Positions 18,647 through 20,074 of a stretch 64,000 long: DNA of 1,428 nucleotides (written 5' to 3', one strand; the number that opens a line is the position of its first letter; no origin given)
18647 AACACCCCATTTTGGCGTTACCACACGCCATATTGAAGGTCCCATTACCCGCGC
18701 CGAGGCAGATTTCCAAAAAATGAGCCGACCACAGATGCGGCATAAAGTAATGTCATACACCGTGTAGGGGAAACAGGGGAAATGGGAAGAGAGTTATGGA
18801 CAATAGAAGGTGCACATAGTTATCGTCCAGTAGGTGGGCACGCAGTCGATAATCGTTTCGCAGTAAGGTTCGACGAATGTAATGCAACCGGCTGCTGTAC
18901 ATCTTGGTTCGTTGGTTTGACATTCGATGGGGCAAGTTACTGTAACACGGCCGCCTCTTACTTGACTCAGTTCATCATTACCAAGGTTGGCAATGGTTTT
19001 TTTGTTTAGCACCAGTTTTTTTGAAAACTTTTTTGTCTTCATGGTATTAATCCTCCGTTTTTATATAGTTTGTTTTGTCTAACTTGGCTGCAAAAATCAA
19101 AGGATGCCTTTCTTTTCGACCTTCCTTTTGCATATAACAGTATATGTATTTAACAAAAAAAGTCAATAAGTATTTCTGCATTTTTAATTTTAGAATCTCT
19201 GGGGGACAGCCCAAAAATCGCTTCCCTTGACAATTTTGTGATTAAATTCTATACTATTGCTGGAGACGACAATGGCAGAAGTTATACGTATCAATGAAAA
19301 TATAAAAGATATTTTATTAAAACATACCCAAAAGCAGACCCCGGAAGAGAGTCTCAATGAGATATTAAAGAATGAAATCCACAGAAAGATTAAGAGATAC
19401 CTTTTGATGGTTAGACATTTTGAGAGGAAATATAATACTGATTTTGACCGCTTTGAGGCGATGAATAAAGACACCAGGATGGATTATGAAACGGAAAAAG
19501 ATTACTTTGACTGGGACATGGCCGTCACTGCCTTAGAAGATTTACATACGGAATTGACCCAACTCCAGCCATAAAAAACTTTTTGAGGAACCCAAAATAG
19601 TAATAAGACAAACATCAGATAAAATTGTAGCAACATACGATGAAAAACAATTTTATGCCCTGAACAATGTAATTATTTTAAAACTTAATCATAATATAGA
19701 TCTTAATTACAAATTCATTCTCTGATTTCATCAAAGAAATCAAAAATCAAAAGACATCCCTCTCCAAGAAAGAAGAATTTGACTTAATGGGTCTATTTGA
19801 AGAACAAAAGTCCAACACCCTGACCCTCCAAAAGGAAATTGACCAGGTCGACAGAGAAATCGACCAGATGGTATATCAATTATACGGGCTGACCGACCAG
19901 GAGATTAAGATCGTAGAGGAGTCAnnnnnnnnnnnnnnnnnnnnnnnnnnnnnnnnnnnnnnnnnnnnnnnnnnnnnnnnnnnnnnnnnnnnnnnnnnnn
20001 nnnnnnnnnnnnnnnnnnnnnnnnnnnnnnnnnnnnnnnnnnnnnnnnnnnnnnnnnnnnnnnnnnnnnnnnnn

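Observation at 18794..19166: Third, much longer precursor paralogue on the opposite strand with its own shared-type promoter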

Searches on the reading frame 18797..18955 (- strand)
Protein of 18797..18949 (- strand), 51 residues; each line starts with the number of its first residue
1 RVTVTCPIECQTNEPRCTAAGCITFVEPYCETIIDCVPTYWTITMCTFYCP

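Call 34: find_related_loci(query=A3, collection=metagenome_contigs, flank=10000)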
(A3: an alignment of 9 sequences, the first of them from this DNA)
Query A3 (53 aa) in metagenome_contigs; peptide patterns used: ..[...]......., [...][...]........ (x = any residue, [..] = any of these).
84 stretches matched a pattern, but none encodes a relative of the query by tblastn (E <= 1e-3).

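Call 78: search_solved_structures(query=window:18797-18949:-, max_evalue=10)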
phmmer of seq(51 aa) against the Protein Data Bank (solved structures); distinct sequences matched with E-value up to 10: 1.
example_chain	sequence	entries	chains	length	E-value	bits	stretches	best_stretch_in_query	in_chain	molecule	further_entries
5v6i_A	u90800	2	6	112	0.7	13.5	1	7-34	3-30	TMV resistance protein Y3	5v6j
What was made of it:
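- Tried and rejected: It found nothing (call 78).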

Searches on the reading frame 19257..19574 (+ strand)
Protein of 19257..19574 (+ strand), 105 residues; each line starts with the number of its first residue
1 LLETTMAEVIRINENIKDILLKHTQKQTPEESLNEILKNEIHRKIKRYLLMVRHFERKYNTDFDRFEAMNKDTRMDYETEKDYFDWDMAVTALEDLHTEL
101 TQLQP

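Call 10: search_protein_families(library=pfam, proteins=[window:19257-19574:+], max_evalue=0.1)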
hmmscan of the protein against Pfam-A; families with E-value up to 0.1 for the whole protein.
window:19257-19574:+ (105 aa): 3 families
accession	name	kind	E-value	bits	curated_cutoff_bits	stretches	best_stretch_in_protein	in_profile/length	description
PF12298.14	Bot1p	-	0.0044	17.6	23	1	28-69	12-53/172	Eukaryotic mitochondrial regulator protein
PF19930.4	DUF6393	-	0.091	13.8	26.9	0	15-47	17-49/96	Family of unknown function (DUF6393)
PF04458.17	DUF505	-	0.099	11.4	28.7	0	13-91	291-368/622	Protein of unknown function (DUF505)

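Call 89: search_protein_families(library=pfam, proteins=[window:19272-19574:+], max_evalue=1)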
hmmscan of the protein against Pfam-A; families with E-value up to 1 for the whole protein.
window:19272-19574:+ (100 aa): 4 families
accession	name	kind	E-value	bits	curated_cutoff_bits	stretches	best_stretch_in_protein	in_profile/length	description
PF12298.14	Bot1p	-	0.0049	17.5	23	1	23-64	12-53/172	Eukaryotic mitochondrial regulator protein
PF19930.4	DUF6393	-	0.092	13.8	26.9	1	10-42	17-49/96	Family of unknown function (DUF6393)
PF04458.17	DUF505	-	0.096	11.5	28.7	1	9-86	292-368/622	Protein of unknown function (DUF505)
PF05215.19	Spiralin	-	0.098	13.6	25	1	9-68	3-56/81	Spiralin domain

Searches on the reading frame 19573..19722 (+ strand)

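Call 89: search_protein_families(library=pfam, proteins=[window:19573-19722:+], max_evalue=1)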
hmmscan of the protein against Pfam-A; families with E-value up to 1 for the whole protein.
seq(50 aa): 1 family
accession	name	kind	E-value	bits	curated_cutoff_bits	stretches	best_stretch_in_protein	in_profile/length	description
PF12950.13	TaqI_C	-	4.1e-09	37.2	26.5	1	1-50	34-82/118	TaqI-like C-terminal specificity domain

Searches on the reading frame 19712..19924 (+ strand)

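Call 89: search_protein_families(library=pfam, proteins=[window:19712-19924:+], max_evalue=1)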
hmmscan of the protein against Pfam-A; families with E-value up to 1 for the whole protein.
seq(71 aa): 4 families
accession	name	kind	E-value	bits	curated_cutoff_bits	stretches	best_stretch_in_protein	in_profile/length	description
PF12163.13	HobA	-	0.0052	16.8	27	1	6-66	115-171/180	DNA replication regulator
PF09406.16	DUF2004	-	0.025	15.3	27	1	8-51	69-112/122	Protein of unknown function (DUF2004)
PF03822.20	NAF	-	0.054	14.1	25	1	21-53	14-44/54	NAF domain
PF15784.10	GPS2_interact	-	0.3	12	27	1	39-64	32-57/92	G-protein pathway suppressor 2-interacting domain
